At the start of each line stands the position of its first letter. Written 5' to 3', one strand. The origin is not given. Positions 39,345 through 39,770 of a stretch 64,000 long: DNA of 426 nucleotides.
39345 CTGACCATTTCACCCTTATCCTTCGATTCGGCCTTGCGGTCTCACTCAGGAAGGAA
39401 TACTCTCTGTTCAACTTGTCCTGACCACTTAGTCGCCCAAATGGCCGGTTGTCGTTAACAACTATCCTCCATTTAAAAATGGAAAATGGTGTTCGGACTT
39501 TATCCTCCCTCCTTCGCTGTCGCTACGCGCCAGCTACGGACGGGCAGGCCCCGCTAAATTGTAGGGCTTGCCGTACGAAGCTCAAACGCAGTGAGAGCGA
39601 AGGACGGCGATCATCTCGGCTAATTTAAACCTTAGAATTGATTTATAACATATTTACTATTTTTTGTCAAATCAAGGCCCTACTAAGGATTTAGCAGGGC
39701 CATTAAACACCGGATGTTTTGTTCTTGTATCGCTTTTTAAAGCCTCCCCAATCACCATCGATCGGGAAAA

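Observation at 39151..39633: Unannotated RNase P RNA with its own sigma70 promoter, embedded in a cell-wall polysaccharide gene cluster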

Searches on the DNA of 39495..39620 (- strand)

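Call 47: build_rna_model(alignment_id=A2)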
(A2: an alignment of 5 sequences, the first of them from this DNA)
Model R1 built from alignment A2 (5 sequences, 115 columns); structure: RNAalifold consensus.
model positions 105; base pairs 38; branch points 0; effective number of sequences 1.69; information 0.59 bits per position. Calibrated on 0.2 Mb of random sequence (short: E-values are rough).
structure used (alignment columns):
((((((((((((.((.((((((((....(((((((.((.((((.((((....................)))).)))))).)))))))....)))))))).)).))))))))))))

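Call 49: search_with_rna_model(model_id=R1, sources=[window, L008, L011, L014, L016, L017, L018, L019, L021, L023, L029, L031, L035, L036, L037, L038, L039, L040, L041, L042, L043, L044, L045, L046, L047, L048, L049, L050, L051, L052, L054, L055, L056, L057, L058, L059, L060, L061, L062, L063, L064, L065, L066, L067, L068, L069, L070, L071, L072, L073, L074, L075, L076, L077, L078, L079, L080, L081, L082, L083, L084, L085, L086, L087, L088, L089, L090, L091, L092, L093, L094, L095, L096, L097, L098, L099, L100, L101, L102, L103, L104, L105, L106, L107, L108, L109, L110, L111, L112, L113, L114, L115, L116, L117], max_evalue=1)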
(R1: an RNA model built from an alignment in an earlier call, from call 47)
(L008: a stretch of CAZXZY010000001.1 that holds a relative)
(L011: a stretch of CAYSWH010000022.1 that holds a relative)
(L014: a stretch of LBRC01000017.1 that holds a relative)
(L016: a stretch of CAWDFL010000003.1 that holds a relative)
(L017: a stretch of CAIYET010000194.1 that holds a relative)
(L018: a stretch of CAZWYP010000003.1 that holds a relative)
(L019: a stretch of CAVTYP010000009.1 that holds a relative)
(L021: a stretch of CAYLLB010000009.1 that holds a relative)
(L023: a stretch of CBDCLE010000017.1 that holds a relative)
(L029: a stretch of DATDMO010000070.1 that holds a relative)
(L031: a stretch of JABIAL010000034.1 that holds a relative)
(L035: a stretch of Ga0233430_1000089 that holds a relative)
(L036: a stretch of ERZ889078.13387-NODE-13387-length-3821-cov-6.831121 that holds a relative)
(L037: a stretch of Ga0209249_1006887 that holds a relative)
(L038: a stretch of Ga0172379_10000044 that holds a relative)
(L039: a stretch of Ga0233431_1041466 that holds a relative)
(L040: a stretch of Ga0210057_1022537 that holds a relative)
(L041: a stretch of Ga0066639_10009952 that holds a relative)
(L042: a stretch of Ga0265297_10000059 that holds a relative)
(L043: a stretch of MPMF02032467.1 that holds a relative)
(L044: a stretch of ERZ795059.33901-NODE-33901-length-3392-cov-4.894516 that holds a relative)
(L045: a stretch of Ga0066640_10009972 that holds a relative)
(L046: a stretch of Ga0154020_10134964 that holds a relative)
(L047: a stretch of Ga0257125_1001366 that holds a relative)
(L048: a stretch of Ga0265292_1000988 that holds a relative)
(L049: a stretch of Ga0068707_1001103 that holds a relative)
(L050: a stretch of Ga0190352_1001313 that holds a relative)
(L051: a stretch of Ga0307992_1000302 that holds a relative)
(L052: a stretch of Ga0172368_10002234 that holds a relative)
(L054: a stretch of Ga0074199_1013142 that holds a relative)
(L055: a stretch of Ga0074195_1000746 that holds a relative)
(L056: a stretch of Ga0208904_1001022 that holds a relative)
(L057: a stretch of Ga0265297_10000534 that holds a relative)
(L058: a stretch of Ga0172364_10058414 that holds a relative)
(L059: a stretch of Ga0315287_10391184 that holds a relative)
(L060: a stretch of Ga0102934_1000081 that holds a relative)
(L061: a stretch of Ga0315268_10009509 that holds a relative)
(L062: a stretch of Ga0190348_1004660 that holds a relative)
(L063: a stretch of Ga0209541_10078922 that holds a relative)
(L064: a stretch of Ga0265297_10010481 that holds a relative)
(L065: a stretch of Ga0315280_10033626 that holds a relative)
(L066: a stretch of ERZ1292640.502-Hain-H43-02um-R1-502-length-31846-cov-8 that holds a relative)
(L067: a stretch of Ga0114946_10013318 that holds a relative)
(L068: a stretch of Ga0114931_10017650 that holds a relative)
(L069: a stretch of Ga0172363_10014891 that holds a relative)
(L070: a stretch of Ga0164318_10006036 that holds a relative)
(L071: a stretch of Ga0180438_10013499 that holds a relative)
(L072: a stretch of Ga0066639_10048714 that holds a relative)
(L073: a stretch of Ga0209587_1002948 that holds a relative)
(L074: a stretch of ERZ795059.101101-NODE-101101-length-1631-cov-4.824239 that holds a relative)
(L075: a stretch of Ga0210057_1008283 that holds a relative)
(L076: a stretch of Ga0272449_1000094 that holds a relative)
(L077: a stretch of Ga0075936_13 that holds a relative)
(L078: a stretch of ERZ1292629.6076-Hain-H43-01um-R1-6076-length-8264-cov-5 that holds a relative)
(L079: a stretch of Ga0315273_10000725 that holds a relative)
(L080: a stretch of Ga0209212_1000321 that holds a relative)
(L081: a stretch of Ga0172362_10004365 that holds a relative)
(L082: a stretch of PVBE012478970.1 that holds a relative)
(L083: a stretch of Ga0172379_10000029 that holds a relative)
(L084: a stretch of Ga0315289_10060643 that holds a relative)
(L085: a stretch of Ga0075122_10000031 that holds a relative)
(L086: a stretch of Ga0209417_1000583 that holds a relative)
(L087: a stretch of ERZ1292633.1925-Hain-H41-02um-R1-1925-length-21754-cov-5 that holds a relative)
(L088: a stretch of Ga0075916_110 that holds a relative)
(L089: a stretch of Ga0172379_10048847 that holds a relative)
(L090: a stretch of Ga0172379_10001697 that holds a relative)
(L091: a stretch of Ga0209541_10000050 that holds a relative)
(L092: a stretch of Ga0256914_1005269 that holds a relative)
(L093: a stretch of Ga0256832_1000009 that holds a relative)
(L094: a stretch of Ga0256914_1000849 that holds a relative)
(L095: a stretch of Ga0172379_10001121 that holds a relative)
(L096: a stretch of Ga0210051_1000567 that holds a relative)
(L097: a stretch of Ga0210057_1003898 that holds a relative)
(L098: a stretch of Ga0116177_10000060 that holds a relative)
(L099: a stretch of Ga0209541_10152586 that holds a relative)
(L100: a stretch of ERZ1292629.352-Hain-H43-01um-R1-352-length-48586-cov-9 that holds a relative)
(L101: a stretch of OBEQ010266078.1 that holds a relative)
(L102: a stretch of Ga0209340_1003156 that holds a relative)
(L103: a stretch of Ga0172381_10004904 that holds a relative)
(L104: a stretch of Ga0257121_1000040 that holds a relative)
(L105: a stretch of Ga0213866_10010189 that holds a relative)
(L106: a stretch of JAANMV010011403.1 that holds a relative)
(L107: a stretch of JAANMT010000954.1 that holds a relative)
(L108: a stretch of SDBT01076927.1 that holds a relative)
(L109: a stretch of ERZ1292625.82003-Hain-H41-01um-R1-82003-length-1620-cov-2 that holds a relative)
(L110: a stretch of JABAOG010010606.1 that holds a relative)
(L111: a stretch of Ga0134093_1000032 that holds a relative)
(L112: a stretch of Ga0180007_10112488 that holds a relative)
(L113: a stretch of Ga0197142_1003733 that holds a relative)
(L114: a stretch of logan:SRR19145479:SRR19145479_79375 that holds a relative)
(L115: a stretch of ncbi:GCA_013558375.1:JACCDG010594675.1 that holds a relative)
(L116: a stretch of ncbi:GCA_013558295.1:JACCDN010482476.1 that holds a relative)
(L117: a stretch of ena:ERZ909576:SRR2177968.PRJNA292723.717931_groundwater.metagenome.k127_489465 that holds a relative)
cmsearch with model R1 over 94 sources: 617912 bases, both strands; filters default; matches with E-value up to 1: 20.
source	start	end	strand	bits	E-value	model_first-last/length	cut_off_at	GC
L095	2238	2342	+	112.9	2.5e-21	1-105/105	no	0.64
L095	2479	2590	+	100.5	1.3e-18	1-105/105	no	0.61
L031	1174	1278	+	91.1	1.4e-16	1-105/105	no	0.53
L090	2733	2839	+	88.7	4.6e-16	1-105/105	no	0.54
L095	2238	2342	-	79.4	4.8e-14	1-105/105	no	0.64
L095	2479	2590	-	74.9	4.4e-13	1-105/105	no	0.61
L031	1174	1278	-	72.5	1.5e-12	1-105/105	no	0.53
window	39507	39607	-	64.5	8.2e-11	1-105/105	no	0.63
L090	2733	2839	-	61.6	3.5e-10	1-105/105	no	0.54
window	39507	39607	+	55.3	8.1e-09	1-105/105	no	0.63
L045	415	516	-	51.4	5.6e-08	1-105/105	no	0.58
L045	415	516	+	49.9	1.2e-07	1-105/105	no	0.58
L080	2689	2793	-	39.2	2.5e-05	1-105/105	no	0.6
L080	2692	2790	+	28.9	0.0043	1-105/105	no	0.61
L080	2362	2488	-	26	0.018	1-105/105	no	0.55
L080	2359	2488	+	25.9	0.019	1-105/105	no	0.55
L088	714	815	+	25.2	0.027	1-105/105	no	0.42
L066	902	1003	+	23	0.081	1-105/105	no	0.45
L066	897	1008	-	19.6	0.44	1-105/105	no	0.48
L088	714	815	-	19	0.6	1-105/105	no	0.42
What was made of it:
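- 39507..39607 (-): P3, a 101-nt irregular hairpin ('P3 module'), GC 0.63. Matches module model R1 at 64.5 bits (call 49).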

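Call 63: search_rna_families(source=window, start=39495, end=39620, threshold=evalue, max_evalue=10)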
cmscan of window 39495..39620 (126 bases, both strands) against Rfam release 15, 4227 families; matches with E-value up to 10: 4.
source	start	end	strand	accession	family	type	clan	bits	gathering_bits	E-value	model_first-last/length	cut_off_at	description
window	39510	39604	+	RF03891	mir-2545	Gene; miRNA;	-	16.8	94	0.65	1-118/118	no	mir-2545 microRNA precursor family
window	39511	39540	+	RF01333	CRISPR-DR20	Gene; CRISPR;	-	14.5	42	1.3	1-36/36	no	CRISPR RNA direct repeat element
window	39503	39572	-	RF02930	aspS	Cis-reg;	-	12.8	42.5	5.6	1-79/79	no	aspS RNA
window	39500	39557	+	RF03163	c4-a1b1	Gene; antisense;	CL00128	8.3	46.7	9.5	1-53/53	no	a1, b1 targets of C4 antisense RNA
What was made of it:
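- Tried and rejected: A permissive Rfam scan of the module alone gave only chance-level matches, with E of at least 0.65 (call 63).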

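Call 70: search_with_rna_model(model_id=R1, sources=[L122, L123, L124, L125, L126, L127, L128, L129, L130, L131, L132, L133, L134, L135, L136, L137, L138, L139, L140, L141, L142, L143, L144, L145, L146, L147, L148, L149, L150, L151, L152, L153, L154, L155, L156, L157, L158, L159, L160, L161, L162, L163, L164, L165, L166, L167, L168, L169, L170, L171, L172, L173, L174, L175, L176, L177, L178, L179, L180, L181, L182, L183, L184, L185, L186, L187, L188, L189, L190, L191, L192, L193, L194, L195, L196, L197, L198, L199, L200, L201, L202, L203, L204, L205, L206, L207, L208, L209, L210, L211, L212, L213, L214, L215, L216, L217, L218, L219, L220, L221], max_evalue=1)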
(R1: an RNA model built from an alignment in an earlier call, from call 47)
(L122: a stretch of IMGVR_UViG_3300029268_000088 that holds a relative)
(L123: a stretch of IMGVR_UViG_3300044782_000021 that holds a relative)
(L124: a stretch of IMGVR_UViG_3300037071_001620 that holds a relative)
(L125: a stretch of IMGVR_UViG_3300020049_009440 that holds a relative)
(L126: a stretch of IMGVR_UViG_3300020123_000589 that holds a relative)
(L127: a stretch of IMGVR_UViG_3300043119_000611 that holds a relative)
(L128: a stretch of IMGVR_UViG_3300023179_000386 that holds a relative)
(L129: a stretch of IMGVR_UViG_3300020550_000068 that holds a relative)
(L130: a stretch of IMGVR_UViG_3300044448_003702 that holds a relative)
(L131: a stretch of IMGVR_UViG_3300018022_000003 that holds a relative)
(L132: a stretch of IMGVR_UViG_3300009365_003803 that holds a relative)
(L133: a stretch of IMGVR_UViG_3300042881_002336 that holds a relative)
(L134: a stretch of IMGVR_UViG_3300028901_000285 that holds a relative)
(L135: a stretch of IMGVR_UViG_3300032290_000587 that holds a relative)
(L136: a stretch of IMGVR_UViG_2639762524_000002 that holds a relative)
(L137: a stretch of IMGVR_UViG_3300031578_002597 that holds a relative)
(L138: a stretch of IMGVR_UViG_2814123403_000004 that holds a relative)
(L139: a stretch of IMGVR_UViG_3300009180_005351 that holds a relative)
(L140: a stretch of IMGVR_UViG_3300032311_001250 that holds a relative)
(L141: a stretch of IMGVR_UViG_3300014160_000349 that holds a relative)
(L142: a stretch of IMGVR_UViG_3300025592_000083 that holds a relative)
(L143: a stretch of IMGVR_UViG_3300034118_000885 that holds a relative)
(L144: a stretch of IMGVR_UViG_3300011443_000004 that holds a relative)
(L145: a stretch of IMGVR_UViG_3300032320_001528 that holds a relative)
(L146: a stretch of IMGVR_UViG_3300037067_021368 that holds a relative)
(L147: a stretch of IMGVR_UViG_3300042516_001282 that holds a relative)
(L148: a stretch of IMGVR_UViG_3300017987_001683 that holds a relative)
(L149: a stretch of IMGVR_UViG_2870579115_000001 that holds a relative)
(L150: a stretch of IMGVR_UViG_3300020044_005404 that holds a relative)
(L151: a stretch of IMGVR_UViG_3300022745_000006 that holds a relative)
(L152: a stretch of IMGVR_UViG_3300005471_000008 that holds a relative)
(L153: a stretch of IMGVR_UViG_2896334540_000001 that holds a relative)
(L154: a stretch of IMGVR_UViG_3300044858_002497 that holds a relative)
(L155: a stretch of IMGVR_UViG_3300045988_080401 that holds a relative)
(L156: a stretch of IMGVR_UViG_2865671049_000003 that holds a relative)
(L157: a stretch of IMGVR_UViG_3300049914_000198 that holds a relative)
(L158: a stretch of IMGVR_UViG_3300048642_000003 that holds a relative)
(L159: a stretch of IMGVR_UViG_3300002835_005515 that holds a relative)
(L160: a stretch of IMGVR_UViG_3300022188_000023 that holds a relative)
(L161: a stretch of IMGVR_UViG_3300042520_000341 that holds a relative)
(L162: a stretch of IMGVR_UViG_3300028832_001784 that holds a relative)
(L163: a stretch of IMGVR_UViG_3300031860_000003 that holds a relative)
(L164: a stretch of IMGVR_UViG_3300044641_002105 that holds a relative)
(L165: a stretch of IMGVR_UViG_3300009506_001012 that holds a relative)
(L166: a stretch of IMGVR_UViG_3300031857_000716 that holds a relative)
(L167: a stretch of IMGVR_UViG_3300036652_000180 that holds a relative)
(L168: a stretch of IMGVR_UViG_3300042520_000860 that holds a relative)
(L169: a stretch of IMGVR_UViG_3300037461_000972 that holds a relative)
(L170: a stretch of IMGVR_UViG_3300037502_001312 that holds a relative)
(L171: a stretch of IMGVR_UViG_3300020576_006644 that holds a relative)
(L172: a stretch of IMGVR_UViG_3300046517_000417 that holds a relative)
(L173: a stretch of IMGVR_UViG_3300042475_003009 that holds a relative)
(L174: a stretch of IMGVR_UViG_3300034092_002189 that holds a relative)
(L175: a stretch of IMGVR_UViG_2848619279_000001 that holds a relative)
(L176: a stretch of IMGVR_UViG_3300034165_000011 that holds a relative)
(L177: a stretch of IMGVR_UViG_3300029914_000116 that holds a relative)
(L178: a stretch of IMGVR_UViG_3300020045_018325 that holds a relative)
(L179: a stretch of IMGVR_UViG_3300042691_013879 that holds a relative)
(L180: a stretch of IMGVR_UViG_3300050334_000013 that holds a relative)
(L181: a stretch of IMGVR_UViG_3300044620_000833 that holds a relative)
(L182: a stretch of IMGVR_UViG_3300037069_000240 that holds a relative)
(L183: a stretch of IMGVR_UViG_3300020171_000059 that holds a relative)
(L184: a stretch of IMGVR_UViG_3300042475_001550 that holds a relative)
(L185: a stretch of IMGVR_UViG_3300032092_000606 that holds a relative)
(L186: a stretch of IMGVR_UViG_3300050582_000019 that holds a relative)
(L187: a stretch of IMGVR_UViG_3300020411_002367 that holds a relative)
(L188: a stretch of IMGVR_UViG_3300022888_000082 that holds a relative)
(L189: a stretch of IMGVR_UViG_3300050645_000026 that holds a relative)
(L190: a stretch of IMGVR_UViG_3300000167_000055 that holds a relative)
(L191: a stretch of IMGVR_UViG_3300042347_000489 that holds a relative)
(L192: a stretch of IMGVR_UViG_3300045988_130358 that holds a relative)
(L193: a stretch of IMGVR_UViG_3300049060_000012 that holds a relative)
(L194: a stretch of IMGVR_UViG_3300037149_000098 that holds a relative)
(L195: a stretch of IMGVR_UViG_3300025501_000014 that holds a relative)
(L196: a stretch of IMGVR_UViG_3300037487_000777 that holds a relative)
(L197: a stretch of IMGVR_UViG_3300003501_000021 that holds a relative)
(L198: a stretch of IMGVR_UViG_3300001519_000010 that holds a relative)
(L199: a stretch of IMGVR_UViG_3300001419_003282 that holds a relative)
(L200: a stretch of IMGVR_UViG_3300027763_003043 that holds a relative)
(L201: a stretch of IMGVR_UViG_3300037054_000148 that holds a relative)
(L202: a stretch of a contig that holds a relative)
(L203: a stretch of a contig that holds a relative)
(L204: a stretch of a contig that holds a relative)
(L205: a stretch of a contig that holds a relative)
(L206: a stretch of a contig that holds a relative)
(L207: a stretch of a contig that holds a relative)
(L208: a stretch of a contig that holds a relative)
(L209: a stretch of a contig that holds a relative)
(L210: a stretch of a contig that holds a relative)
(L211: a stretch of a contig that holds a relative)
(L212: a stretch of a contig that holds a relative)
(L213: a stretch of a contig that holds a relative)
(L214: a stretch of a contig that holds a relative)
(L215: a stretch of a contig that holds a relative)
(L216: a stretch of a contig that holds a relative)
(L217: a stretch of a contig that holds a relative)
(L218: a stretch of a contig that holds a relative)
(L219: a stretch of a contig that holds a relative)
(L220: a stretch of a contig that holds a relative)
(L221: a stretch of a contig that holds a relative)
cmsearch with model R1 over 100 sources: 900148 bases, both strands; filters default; matches with E-value up to 1: 0.
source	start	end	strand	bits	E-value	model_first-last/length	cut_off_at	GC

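Call 71: search_with_rna_model(model_id=R1, sources=[L222, L223, L224, L225, L226, L227, L228, L229, L230, L231, L232, L233, L234, L235, L236, L237, L238, L239, L240, L241, L119, L120, L121, L118], max_evalue=1)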
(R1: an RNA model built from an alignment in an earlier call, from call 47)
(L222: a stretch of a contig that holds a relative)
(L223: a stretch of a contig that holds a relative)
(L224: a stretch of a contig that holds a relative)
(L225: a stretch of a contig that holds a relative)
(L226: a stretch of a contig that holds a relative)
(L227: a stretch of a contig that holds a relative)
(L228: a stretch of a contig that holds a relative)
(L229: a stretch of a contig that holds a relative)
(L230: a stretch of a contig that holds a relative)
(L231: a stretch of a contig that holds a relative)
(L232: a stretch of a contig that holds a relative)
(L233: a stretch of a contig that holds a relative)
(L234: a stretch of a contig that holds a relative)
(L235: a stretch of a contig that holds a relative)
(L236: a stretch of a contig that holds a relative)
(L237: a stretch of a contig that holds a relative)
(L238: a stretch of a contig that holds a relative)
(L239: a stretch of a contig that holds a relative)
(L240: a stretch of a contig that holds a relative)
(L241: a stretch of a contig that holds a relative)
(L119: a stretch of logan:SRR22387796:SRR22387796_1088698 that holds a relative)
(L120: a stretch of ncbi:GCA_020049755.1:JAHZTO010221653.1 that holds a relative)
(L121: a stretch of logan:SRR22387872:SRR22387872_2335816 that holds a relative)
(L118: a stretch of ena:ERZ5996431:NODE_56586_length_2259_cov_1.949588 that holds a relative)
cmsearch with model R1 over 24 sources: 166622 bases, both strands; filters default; matches with E-value up to 1: 2.
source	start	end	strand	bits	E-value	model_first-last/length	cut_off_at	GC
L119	2266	2362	+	59.6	2.5e-10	1-102/105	3'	0.64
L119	2266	2362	-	43.8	6.6e-07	4-105/105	5'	0.64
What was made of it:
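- On Dispersed palindromic repeat (MITE- or REP-like): None in 120 viral loci (calls 70-71).
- None was found in 120 viral loci (calls 70-71).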
